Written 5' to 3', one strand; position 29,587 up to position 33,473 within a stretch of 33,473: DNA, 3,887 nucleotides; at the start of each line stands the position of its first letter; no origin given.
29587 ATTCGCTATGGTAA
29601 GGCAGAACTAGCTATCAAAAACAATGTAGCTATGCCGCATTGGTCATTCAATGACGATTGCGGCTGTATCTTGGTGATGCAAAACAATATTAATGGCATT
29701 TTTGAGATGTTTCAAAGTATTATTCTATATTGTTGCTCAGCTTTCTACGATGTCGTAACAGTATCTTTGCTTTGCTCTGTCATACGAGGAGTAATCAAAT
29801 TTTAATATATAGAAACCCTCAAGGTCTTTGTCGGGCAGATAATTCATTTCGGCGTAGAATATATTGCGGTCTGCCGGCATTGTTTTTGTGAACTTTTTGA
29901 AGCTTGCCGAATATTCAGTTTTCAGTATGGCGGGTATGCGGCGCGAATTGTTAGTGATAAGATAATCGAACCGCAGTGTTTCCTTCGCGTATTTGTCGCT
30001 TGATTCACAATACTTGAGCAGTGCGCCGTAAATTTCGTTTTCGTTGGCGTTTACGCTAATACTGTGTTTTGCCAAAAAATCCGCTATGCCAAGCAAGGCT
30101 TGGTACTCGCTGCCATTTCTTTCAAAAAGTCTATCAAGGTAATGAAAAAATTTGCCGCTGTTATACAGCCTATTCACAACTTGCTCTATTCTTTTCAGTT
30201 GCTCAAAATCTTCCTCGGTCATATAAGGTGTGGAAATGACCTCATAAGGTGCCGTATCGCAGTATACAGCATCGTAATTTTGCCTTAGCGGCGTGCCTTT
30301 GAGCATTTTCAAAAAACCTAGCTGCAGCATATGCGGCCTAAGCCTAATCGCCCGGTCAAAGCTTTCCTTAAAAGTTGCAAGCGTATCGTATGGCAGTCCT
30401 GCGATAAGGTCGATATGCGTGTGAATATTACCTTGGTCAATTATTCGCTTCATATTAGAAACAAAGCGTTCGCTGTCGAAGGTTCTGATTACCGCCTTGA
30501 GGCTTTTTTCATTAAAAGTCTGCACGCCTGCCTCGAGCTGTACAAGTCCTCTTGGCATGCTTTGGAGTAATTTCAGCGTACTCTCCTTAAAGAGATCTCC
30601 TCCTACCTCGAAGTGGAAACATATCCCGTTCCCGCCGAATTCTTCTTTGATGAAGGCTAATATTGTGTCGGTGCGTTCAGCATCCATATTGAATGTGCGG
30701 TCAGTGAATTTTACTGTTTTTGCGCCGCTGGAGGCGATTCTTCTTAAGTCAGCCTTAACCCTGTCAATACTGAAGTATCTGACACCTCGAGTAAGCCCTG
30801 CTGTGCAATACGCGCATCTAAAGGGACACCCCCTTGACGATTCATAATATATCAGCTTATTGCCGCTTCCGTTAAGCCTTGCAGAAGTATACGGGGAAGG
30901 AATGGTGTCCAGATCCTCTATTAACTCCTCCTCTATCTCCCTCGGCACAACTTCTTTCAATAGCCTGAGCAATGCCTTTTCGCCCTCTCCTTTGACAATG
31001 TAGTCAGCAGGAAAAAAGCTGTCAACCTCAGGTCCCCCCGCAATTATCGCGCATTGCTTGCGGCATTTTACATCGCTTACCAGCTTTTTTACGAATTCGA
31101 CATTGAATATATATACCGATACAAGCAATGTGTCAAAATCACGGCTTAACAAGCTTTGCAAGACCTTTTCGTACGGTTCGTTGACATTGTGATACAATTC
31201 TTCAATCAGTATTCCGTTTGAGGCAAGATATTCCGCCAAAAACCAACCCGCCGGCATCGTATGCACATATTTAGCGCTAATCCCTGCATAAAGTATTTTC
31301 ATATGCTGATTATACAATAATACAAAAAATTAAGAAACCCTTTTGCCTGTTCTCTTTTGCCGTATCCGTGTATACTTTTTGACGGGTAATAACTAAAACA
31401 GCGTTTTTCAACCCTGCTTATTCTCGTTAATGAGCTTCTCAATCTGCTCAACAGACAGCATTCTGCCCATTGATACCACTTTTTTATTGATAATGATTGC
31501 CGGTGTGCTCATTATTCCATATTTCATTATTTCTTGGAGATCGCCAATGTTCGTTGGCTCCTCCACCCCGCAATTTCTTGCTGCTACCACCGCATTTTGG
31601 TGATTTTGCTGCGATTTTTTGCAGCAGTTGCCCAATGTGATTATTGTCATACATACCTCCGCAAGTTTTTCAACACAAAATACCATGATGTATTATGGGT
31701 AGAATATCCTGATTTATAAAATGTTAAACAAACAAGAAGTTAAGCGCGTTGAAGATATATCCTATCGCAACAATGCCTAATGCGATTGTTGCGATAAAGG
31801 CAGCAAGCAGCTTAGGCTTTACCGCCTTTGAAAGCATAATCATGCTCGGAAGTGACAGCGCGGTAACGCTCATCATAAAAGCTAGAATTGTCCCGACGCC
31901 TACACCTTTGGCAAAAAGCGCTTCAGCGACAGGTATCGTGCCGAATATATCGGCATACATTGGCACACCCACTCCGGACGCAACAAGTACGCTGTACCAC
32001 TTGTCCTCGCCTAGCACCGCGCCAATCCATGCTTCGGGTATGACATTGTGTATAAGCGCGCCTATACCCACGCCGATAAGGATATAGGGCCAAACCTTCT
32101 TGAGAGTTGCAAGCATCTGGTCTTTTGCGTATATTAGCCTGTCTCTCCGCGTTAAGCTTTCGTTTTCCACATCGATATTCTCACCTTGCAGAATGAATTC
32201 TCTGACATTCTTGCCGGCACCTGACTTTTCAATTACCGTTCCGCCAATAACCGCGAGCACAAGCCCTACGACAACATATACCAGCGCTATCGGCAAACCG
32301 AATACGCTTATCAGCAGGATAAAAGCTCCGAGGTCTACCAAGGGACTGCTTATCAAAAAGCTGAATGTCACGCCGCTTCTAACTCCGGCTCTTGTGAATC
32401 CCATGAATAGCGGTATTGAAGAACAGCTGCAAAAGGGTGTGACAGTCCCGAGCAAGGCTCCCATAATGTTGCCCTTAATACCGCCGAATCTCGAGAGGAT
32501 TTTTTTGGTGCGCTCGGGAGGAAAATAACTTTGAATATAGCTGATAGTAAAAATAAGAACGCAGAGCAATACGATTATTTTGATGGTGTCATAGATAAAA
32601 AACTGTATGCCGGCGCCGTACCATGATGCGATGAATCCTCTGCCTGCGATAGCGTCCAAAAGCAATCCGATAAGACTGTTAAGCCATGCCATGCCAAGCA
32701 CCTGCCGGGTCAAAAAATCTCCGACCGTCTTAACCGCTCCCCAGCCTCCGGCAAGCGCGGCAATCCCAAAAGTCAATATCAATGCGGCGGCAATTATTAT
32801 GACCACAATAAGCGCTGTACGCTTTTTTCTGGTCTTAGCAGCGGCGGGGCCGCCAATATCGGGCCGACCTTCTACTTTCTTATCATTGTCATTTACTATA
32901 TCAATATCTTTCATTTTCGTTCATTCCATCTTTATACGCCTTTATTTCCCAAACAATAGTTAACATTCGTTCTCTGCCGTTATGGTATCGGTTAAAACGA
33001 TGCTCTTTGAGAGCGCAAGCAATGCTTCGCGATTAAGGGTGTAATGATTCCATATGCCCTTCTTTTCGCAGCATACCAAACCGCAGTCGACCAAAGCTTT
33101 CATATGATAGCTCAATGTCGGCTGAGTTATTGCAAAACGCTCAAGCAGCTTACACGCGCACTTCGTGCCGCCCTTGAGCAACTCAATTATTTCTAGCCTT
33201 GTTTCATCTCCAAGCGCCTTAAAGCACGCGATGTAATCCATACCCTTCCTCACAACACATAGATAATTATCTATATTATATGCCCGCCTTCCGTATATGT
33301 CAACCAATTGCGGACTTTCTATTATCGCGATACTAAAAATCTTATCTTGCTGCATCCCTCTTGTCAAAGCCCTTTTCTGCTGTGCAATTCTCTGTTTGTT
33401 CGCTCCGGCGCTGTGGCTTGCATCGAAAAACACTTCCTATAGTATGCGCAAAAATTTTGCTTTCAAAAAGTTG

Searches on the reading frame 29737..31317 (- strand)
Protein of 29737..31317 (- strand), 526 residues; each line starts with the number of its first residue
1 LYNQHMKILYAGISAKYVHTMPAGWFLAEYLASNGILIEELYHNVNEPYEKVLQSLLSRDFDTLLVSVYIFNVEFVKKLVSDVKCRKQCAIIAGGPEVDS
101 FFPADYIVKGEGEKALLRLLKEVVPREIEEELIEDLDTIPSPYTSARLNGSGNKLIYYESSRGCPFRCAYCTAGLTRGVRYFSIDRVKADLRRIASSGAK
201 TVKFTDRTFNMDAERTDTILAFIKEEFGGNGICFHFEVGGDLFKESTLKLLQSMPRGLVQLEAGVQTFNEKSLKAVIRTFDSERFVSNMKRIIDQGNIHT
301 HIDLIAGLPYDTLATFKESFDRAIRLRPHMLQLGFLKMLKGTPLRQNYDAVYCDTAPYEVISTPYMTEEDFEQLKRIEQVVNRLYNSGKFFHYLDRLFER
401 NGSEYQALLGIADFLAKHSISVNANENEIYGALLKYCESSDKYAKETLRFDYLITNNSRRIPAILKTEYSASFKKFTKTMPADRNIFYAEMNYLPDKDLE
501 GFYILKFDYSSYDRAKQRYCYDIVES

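Call 30: search_protein_families(library=pfam, proteins=[window:29737-31317:-], max_evalue=0.01)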
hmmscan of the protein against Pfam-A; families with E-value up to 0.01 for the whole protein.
window:29737-31317:- (526 aa): 3 families
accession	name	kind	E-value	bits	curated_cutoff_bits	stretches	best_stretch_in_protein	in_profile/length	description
PF13311.11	DUF4080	-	8.6e-21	75.4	22.9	1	347-509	2-173/188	Protein of unknown function (DUF4080)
PF04055.27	Radical_SAM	-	4.9e-20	72.8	29.5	1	159-322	2-165/166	Radical SAM superfamily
PF02310.24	B12-binding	-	4.3e-08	33.5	32.1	1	14-119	7-120/121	B12 binding domain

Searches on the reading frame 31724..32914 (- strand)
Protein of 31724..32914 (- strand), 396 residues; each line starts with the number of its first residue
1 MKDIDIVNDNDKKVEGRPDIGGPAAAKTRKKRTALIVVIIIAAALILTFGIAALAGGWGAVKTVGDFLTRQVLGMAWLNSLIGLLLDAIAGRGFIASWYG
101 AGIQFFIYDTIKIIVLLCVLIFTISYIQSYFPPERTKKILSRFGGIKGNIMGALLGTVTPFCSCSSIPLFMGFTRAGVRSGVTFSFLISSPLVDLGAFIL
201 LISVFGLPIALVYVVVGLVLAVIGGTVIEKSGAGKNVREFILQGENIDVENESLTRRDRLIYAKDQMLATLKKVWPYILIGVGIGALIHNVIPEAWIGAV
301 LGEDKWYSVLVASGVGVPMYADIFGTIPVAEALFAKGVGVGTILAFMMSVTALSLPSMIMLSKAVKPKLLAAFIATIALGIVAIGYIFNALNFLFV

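Call 30: search_protein_families(library=pfam, proteins=[window:31724-32914:-], max_evalue=0.01)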
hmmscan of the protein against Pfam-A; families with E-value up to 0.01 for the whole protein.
window:31724-32914:- (396 aa): 1 family
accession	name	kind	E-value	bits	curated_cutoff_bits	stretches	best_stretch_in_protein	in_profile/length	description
PF03773.19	ArsP_1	-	3.4e-64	217.3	32.3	1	104-389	7-293/294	Predicted permease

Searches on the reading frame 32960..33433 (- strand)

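Call 30: search_protein_families(library=pfam, proteins=[window:32960-33433:-], max_evalue=0.01)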
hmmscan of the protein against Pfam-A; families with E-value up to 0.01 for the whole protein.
window:32960-33433:- (157 aa): 4 families
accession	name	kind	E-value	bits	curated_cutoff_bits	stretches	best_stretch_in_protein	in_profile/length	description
PF01022.26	HTH_5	-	1.5e-13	50.9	22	1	76-120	1-45/47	Bacterial regulatory protein, arsR family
PF12840.13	HTH_20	-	2.2e-08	34.4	27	1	74-120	1-48/51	Helix-turn-helix domain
PF24038.1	DUF7347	-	0.0022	18.6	27.6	1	70-116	4-54/77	Domain of unknown function (DUF7347)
PF13412.12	HTH_24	-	0.0044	17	21.9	0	76-120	2-47/48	Winged helix-turn-helix DNA-binding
